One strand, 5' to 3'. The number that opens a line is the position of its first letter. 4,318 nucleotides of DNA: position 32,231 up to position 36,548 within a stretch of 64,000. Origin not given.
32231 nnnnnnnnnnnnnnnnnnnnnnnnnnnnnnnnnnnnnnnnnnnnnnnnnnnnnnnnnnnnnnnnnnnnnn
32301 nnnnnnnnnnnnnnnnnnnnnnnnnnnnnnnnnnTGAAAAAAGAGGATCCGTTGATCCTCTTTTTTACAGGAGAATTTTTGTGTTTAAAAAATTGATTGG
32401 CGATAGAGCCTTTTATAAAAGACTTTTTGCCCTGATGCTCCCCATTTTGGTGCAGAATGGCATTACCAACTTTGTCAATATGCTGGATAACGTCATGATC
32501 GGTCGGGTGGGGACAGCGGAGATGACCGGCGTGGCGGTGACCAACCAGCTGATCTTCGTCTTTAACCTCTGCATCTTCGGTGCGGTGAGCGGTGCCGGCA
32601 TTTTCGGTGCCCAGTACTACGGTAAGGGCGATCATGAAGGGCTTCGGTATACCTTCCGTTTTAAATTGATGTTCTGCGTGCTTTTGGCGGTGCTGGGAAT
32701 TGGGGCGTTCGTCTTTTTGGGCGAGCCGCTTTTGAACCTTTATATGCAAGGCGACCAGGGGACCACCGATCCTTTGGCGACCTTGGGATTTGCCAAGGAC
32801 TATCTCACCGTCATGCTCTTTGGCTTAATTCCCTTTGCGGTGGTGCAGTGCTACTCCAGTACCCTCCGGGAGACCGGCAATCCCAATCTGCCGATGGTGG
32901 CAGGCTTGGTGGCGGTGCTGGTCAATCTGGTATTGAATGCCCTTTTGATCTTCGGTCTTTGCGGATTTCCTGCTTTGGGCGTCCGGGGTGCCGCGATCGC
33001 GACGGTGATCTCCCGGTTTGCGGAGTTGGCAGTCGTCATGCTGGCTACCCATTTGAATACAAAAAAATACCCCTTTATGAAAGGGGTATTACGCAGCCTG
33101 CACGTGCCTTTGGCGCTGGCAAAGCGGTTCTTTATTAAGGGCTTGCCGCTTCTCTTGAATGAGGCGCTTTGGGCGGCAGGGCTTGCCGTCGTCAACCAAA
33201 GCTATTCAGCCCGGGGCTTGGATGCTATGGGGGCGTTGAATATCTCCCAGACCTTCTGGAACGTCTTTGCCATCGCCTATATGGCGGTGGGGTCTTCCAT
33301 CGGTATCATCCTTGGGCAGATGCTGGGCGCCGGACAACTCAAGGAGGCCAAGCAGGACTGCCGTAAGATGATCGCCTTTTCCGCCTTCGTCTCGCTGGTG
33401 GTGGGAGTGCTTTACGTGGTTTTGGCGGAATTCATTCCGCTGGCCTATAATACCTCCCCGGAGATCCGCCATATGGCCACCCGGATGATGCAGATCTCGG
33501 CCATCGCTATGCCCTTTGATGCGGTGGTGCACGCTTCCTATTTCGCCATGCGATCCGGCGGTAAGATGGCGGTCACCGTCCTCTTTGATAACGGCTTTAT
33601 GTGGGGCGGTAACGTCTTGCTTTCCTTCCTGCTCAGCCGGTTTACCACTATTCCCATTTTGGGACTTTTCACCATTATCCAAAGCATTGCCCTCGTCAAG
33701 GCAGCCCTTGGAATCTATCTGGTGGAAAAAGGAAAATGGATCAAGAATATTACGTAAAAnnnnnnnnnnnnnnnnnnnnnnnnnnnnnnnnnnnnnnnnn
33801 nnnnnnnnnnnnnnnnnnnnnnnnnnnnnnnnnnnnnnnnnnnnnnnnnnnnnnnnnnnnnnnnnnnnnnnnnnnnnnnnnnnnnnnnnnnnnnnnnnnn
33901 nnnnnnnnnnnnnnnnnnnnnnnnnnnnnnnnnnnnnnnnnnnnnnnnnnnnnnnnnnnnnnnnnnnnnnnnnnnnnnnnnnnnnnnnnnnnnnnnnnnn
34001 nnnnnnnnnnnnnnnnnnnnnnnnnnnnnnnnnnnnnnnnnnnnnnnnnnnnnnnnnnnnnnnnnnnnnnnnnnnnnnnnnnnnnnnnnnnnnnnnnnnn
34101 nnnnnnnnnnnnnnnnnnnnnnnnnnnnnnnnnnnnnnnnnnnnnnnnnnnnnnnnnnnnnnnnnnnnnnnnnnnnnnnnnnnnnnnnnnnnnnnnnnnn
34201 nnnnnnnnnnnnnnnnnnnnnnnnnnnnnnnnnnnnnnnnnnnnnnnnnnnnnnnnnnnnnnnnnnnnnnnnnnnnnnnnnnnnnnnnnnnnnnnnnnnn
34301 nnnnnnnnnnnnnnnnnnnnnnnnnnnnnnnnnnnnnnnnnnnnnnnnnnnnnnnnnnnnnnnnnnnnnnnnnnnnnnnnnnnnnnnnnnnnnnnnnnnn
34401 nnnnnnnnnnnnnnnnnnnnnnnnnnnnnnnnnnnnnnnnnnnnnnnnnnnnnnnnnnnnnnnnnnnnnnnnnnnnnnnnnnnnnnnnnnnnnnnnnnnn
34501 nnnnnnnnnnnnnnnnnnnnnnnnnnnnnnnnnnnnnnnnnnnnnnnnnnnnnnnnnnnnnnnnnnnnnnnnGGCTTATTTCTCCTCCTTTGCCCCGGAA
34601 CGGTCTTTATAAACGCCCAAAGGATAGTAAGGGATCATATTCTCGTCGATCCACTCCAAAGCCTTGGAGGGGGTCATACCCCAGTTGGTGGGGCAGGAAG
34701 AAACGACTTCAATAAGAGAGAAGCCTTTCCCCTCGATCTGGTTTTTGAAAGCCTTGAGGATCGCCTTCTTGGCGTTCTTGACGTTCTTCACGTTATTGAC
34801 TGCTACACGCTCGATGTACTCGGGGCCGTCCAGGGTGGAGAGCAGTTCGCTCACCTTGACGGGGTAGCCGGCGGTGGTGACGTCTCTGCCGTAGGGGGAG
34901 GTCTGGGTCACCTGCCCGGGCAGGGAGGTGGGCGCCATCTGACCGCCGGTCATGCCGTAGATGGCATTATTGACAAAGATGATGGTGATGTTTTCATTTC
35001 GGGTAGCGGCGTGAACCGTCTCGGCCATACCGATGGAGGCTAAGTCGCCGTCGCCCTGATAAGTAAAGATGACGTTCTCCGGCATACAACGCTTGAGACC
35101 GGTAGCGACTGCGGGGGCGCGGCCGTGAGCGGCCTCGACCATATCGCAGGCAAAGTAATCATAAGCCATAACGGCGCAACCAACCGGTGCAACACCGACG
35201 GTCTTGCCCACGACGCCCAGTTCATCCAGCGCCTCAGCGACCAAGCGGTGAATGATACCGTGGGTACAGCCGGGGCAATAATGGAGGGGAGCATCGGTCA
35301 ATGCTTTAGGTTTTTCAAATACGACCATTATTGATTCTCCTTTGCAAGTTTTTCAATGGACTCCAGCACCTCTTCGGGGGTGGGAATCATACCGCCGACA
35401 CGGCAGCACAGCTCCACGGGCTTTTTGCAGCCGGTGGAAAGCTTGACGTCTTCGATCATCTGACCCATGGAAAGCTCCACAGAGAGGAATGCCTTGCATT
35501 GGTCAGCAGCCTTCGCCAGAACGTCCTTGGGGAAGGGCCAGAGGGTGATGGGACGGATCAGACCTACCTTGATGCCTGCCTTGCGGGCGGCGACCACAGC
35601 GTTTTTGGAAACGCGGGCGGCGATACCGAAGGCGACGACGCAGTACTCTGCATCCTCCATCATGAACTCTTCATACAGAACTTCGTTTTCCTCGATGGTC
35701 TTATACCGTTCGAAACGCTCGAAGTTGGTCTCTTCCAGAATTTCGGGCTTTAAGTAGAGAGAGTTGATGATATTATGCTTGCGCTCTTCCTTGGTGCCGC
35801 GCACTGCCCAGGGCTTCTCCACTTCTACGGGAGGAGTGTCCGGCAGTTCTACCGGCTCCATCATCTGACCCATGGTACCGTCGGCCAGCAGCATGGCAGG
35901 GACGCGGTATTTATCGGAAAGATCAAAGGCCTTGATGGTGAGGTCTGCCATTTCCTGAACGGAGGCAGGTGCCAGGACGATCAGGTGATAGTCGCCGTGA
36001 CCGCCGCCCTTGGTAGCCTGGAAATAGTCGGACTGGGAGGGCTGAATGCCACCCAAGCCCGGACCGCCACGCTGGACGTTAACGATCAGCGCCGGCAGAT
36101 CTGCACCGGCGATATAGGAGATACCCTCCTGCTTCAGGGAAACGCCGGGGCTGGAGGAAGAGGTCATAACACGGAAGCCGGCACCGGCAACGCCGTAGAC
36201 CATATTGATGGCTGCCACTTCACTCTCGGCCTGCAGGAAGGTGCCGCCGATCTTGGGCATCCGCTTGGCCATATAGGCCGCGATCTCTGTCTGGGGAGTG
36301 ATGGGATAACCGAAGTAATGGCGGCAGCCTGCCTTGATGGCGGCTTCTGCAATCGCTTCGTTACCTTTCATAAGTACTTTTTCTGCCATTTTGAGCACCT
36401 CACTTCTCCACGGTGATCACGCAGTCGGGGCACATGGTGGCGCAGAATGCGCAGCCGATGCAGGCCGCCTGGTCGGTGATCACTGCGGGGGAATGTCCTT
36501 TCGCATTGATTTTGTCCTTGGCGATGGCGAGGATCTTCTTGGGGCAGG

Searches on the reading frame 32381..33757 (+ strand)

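Call 66: search_protein_families(library=pfam, proteins=[window:32381-33757:+], max_evalue=0.00001)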
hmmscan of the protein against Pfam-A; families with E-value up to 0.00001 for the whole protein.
window:32381-33757:+ (458 aa): 1 family
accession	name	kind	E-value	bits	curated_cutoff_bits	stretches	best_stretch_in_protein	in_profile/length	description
PF01554.23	MatE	-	3.9e-44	150.6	24.9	2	21-187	1-160/161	MatE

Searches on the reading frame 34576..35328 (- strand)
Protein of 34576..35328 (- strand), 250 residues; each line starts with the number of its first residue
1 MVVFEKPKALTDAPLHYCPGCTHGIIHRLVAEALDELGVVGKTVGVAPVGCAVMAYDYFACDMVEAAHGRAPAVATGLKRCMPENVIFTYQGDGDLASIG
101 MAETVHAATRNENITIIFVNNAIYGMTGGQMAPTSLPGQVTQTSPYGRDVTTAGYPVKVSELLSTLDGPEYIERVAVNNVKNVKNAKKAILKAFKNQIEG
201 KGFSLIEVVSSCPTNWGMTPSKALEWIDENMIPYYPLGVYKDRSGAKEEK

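Call 66: search_protein_families(library=pfam, proteins=[window:34576-35328:-], max_evalue=0.00001)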
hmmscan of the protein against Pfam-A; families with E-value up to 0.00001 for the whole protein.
window:34576-35328:- (250 aa): 1 family
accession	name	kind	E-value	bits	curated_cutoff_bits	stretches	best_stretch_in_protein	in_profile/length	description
PF02775.26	TPP_enzyme_C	-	2.2e-20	73.5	21.9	1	50-208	3-151/151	Thiamine pyrophosphate enzyme, C-terminal TPP binding domain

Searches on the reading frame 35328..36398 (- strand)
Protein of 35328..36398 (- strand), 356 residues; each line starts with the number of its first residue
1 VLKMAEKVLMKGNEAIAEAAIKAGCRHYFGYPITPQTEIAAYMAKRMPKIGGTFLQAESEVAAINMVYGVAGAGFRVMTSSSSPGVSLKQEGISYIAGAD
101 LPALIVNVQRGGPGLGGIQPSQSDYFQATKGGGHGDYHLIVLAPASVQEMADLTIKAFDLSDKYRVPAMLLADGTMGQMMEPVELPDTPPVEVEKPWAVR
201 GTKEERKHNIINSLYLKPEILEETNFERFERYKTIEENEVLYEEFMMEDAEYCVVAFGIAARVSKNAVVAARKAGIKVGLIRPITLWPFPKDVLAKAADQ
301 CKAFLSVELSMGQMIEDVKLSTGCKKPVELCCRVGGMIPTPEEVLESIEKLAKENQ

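Call 66: search_protein_families(library=pfam, proteins=[window:35328-36398:-], max_evalue=0.00001)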
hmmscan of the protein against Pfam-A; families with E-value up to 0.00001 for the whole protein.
window:35328-36398:- (356 aa): 2 families
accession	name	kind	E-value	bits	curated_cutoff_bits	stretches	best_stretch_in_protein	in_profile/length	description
PF01855.24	POR_N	-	1.6e-51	175.7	27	1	18-231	1-214/231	Pyruvate flavodoxin/ferredoxin oxidoreductase, thiamine diP-bdg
PF17147.9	PFOR_II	-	3.2e-25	88.9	27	1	250-344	1-102/102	Pyruvate:ferredoxin oxidoreductase core domain II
